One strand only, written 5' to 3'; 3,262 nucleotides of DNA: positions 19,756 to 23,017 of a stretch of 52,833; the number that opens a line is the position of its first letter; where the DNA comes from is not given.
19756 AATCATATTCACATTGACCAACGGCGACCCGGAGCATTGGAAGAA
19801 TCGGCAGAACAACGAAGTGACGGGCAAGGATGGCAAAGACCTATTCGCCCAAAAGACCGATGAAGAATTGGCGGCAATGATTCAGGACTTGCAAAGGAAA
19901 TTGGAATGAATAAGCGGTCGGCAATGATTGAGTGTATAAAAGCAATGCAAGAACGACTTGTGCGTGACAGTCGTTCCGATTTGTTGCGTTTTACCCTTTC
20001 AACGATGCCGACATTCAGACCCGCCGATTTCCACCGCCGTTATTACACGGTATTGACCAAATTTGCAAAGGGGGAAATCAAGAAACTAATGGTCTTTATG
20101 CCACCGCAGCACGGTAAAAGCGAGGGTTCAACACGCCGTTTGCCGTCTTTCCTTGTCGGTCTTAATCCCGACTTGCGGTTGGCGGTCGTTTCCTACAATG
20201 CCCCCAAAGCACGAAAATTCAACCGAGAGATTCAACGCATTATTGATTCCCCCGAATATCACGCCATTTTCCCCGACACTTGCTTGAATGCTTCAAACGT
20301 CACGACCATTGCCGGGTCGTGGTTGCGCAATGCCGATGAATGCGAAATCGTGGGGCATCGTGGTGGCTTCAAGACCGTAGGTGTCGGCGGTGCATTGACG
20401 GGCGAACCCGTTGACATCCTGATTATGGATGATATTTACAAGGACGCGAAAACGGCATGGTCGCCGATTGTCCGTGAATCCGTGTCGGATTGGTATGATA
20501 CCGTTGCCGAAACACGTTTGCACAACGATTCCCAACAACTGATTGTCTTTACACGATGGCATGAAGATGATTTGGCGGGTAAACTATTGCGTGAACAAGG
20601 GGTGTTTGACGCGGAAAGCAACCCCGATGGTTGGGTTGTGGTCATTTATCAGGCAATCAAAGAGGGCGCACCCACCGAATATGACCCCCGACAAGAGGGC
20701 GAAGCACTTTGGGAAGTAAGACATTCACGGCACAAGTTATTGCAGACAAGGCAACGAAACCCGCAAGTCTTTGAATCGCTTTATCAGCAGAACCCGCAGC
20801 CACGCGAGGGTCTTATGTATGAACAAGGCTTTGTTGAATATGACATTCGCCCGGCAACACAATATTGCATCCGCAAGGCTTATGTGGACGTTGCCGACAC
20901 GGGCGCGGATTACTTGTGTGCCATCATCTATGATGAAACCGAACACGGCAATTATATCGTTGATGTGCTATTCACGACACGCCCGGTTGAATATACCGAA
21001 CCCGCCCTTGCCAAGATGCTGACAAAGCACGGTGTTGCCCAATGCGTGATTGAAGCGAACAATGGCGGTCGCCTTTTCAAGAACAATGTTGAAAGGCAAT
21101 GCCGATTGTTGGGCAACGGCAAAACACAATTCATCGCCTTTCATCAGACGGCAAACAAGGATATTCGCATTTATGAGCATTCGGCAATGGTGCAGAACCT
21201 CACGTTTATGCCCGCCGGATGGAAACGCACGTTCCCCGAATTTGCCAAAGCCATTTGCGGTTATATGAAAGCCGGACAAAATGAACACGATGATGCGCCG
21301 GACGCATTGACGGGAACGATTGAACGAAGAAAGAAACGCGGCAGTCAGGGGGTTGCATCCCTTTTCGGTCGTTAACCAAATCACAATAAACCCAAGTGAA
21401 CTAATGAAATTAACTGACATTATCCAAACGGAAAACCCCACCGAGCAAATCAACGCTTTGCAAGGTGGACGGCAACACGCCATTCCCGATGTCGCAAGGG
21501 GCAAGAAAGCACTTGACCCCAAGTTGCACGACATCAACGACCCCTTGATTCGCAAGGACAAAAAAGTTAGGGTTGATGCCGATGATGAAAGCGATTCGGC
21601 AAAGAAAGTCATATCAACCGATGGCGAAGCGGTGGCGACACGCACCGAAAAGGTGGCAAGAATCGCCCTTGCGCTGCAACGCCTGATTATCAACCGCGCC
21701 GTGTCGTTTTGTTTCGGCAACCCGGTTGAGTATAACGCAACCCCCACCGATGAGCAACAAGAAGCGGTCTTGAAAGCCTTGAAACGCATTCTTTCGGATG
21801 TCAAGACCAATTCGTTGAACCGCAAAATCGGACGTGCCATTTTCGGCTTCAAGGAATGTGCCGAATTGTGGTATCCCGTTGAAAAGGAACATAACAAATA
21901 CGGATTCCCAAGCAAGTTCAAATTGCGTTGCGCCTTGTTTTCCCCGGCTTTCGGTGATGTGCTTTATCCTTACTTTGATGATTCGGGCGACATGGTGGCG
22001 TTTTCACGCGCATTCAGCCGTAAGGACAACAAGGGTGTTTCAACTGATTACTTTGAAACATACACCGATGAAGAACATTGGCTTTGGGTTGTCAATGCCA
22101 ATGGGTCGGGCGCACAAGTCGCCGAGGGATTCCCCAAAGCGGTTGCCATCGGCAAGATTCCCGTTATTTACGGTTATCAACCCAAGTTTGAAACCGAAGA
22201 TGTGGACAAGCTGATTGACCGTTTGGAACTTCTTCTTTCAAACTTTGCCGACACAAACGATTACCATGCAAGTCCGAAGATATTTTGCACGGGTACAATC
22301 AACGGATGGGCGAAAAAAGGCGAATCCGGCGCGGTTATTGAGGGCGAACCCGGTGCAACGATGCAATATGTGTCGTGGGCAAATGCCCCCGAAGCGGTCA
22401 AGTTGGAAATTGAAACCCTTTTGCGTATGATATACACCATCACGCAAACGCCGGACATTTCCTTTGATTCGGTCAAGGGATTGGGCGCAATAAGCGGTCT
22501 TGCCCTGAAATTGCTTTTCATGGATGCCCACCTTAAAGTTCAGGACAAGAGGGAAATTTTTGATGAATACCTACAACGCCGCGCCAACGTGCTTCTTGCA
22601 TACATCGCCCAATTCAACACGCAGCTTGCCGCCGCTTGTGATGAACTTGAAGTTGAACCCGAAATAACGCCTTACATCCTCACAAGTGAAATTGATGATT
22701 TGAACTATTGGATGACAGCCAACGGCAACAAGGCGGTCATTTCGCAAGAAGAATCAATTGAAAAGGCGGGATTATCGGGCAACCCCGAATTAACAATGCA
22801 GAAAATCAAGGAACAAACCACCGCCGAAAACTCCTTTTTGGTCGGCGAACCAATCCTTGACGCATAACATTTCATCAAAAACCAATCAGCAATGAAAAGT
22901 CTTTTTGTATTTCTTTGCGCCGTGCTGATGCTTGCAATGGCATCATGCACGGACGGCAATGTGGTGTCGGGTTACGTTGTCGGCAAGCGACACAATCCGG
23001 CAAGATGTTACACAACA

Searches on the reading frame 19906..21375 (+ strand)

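Call 7: search_protein_families(library=pfam, max_evalue=0.001, proteins=[window:19906-21375:+])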
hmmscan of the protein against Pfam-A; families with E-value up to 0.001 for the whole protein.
window:19906-21375:+ (489 aa): 3 families
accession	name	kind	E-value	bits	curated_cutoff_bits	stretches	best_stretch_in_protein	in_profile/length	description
PF03237.21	Terminase_6N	-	2.3e-06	27.9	22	1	65-268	4-188/215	Terminase large subunit, T4likevirus-type, N-terminal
PF17289.8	Terminase_6C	-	4.4e-05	23.9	22.6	1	326-469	2-149/155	Terminase RNaseH-like domain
PF22530.2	Terminase-T7_RNaseH-like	-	0.00019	22.1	27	1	327-424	1-97/108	Terminase Bacteriophage T7, Ribonuclease H-like domain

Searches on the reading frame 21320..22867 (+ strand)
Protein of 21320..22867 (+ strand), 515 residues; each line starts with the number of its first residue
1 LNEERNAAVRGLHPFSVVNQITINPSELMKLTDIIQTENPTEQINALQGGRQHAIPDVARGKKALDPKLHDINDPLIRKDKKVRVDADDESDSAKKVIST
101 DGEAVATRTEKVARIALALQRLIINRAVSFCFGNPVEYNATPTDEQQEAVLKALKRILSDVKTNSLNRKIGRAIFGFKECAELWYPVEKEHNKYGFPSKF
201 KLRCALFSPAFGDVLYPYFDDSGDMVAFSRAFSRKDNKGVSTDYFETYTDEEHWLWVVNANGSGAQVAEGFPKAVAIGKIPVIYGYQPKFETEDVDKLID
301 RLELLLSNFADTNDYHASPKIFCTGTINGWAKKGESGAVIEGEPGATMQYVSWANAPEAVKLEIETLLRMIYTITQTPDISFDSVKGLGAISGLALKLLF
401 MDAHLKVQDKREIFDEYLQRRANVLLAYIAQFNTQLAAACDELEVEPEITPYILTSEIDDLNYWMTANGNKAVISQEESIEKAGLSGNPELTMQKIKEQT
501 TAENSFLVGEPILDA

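Call 7: search_protein_families(library=pfam, max_evalue=0.001, proteins=[window:21320-22867:+])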
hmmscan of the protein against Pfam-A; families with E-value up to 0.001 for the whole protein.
window:21320-22867:+ (515 aa): 1 family
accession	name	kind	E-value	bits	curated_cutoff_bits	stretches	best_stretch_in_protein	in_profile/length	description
PF05133.19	SPP1_portal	-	7.3e-42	144.2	25.5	1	111-503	39-413/416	Phage portal protein, SPP1 Gp6-like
